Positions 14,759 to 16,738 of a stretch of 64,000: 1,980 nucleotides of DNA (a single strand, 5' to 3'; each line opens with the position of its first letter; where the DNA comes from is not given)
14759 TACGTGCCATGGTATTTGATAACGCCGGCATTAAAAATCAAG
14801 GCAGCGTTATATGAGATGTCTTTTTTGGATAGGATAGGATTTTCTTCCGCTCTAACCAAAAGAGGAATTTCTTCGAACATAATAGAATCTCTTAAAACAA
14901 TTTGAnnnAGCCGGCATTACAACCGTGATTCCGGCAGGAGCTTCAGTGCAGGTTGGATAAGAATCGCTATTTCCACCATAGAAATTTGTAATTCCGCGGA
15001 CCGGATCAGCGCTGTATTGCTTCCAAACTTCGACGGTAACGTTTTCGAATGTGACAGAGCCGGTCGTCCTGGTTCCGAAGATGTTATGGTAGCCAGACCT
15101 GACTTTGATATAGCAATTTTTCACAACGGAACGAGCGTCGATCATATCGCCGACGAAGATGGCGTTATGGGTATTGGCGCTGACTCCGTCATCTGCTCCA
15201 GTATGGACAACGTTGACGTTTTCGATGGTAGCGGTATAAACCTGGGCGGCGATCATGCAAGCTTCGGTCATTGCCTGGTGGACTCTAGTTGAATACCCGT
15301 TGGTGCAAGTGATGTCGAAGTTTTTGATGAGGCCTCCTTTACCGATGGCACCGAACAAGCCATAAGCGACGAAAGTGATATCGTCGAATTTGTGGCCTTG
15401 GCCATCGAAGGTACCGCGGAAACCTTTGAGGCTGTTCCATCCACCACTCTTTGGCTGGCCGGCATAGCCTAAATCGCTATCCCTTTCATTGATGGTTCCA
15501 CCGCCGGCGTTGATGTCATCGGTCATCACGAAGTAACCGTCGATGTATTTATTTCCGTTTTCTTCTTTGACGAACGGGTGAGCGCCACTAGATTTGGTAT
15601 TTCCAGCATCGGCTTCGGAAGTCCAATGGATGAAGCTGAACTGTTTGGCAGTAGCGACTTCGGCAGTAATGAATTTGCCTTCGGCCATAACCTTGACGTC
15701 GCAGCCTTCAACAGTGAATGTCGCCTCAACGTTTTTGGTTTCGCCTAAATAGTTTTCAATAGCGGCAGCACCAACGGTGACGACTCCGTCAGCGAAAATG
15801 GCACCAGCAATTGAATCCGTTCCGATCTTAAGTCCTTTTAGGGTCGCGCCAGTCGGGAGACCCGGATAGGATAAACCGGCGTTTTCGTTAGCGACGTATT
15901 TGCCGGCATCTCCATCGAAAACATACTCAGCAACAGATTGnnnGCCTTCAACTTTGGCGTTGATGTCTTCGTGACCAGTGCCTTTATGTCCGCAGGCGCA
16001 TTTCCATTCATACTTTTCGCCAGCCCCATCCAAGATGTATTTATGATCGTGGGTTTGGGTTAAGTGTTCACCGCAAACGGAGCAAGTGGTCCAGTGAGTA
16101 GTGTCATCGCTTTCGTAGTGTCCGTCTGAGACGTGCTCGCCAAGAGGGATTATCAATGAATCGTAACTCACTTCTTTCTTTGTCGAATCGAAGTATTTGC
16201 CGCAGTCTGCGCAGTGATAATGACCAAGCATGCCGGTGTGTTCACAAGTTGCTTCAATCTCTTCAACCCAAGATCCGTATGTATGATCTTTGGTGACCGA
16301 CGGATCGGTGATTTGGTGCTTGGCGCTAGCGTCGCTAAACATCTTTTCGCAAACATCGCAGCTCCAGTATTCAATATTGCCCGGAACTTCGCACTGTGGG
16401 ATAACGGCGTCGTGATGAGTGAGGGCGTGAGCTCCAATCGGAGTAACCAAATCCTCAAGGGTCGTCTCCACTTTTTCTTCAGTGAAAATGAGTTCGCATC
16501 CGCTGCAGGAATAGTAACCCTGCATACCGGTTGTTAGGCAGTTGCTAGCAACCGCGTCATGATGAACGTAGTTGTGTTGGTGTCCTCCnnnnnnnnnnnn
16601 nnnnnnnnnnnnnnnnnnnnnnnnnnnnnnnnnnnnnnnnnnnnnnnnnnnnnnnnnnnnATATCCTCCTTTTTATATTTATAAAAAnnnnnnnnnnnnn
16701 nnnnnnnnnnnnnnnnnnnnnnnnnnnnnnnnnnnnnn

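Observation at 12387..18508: Three-member paralog family of surface proteins sharing a beta-helix-like FDGxGH tail, two of them flanking GH130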

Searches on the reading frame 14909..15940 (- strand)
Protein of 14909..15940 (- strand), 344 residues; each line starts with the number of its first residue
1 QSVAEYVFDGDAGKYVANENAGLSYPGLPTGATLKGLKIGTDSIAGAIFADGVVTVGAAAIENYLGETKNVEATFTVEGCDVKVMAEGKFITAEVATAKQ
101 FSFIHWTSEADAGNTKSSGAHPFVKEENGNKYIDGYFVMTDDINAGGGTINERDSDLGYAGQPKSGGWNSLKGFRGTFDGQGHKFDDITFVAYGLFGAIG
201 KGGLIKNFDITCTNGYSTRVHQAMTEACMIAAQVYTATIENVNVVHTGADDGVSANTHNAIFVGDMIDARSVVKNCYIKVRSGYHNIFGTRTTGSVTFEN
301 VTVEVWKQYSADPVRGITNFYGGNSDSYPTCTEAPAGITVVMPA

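Call 20: search_solved_structures(query=A1, max_evalue=10, show_alignments=3)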
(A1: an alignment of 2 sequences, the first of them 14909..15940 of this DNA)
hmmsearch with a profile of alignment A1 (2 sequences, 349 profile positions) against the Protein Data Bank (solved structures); distinct sequences matched with E-value up to 10: 0.

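Call 27: search_protein_representatives(alignment_id=A1)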
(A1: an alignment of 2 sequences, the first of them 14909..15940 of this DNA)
Query: 2 sequences, 349 profile positions. Proteins with E-value up to 0.001 (for the whole library): 282; up to 1e-10: 58; up to 1e-30: 1. The best 150 are listed.
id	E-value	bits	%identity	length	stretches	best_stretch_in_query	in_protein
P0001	1.2e-208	708.4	-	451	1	1-349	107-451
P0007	9.5e-28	113.5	-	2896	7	122-213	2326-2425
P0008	3.1e-25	105.3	-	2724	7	129-279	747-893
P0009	1.0e-24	103.5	-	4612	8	84-216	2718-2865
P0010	2.5e-24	102.3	-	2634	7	170-220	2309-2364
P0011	8.2e-20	87.4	-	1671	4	129-307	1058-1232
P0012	1.2e-19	86.9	-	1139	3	126-214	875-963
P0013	1.8e-19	86.3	-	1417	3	124-267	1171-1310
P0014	3.8e-18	81.9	-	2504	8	136-254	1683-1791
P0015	6.1e-18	81.3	-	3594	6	127-220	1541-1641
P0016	9.3e-18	80.7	-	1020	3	125-239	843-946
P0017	4.7e-17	78.3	-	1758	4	126-212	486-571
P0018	8.2e-17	77.6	-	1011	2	16-306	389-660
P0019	1.9e-15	73.0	-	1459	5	17-213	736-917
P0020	2.2e-14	69.6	-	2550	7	135-216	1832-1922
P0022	2.5e-14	69.4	-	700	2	133-266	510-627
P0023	2.6e-14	69.3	-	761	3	118-308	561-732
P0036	1.2e-12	63.9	-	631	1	128-308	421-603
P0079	5.5e-10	55.1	-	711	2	21-307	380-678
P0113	1.5e-08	50.3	-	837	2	63-345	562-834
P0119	3.5e-08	49.2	-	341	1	134-282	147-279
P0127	6.4e-08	48.3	-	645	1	133-275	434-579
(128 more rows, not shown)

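Call 28: search_protein_families(library=pfam, proteins=[P0018, P0022, P0023, P0036, P0079, P0113, P0012, P0016, P0119, P0127], max_evalue=0.001)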
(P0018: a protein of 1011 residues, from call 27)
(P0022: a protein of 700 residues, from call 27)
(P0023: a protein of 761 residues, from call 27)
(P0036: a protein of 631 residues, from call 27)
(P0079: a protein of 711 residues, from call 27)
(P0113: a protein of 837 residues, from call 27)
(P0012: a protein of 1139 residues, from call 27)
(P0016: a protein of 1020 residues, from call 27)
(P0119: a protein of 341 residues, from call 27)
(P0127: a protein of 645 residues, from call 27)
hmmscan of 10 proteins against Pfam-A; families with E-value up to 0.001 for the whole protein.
P0018 (1011 aa): 0 families

P0022 (700 aa): 0 families

P0023 (761 aa): 1 family
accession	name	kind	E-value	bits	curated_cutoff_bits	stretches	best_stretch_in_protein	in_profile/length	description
PF05342.19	Peptidase_M26_N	-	8.2e-07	28.9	27.7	0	574-672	151-248/250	M26 IgA1-specific Metallo-endopeptidase N-terminal region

P0036 (631 aa): 2 families
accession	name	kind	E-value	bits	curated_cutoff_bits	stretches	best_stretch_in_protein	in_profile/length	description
PF02368.24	Big_2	-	2.4e-14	53.5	22.8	1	135-202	6-70/79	Bacterial Ig-like domain (group 2)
PF20578.4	aBig_2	-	0.00073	19.7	27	0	64-106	19-62/89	Atrophied bacterial Ig domain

P0079 (711 aa): 0 families

P0113 (837 aa): 1 family
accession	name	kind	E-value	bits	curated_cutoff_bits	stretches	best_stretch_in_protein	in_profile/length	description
PF07535.18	zf-DBF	-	2.3e-05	24.8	24.8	0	103-120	6-23/45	DBF zinc finger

P0012 (1139 aa): 3 families
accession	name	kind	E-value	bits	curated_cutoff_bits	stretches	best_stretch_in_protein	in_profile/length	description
PF02368.24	Big_2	-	4.8e-17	62.1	22.8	2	239-294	13-66/79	Bacterial Ig-like domain (group 2)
PF21461.3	HL_N-beta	-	4.6e-09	36.4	27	0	158-195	8-44/57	Hyaluronate lyase, N-terminal beta-sheet domain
PF00860.26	Xan_ur_permease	-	7.9e-06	25.3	27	0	930-989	270-334/389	Permease family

P0016 (1020 aa): 0 families

P0119 (341 aa): 0 families

P0127 (645 aa): 4 families
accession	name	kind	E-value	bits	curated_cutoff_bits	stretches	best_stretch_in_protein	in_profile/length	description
PF02368.24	Big_2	-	6e-21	74.6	22.8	2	60-99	31-70/79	Bacterial Ig-like domain (group 2)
PF22359.2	Big-like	-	9.8e-10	39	27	1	74-108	12-46/48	Bacterial Ig-like domain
PF21461.3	HL_N-beta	-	0.00011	22.4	27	0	247-278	11-42/57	Hyaluronate lyase, N-terminal beta-sheet domain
PF20578.4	aBig_2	-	0.00025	21.2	27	0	51-98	22-72/89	Atrophied bacterial Ig domain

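Call 41: find_related_loci(query=A1, collection=genome_contigs, flank=8000)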
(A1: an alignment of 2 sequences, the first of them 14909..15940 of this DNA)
Query A1 (344 aa) in genome_contigs; peptide patterns used: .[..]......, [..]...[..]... (x = any residue, [..] = any of these).
106 stretches matched a pattern, but none encodes a relative of the query by tblastn (E <= 1e-3).

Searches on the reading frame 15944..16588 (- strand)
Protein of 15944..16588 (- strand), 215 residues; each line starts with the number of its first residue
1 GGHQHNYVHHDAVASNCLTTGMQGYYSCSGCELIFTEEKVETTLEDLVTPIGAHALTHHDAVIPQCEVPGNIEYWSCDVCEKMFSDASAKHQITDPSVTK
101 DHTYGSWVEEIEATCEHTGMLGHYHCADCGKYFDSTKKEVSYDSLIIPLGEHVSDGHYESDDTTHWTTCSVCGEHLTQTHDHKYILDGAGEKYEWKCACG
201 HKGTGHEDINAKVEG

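Call 74: search_solved_structures(query=window:15944-16588:-, max_evalue=10, show_alignments=2)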
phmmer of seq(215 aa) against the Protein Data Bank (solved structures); distinct sequences matched with E-value up to 10: 1.
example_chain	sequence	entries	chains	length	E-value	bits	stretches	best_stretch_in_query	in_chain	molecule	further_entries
9qa6_A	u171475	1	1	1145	0.00017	24.6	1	100-173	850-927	IgA protease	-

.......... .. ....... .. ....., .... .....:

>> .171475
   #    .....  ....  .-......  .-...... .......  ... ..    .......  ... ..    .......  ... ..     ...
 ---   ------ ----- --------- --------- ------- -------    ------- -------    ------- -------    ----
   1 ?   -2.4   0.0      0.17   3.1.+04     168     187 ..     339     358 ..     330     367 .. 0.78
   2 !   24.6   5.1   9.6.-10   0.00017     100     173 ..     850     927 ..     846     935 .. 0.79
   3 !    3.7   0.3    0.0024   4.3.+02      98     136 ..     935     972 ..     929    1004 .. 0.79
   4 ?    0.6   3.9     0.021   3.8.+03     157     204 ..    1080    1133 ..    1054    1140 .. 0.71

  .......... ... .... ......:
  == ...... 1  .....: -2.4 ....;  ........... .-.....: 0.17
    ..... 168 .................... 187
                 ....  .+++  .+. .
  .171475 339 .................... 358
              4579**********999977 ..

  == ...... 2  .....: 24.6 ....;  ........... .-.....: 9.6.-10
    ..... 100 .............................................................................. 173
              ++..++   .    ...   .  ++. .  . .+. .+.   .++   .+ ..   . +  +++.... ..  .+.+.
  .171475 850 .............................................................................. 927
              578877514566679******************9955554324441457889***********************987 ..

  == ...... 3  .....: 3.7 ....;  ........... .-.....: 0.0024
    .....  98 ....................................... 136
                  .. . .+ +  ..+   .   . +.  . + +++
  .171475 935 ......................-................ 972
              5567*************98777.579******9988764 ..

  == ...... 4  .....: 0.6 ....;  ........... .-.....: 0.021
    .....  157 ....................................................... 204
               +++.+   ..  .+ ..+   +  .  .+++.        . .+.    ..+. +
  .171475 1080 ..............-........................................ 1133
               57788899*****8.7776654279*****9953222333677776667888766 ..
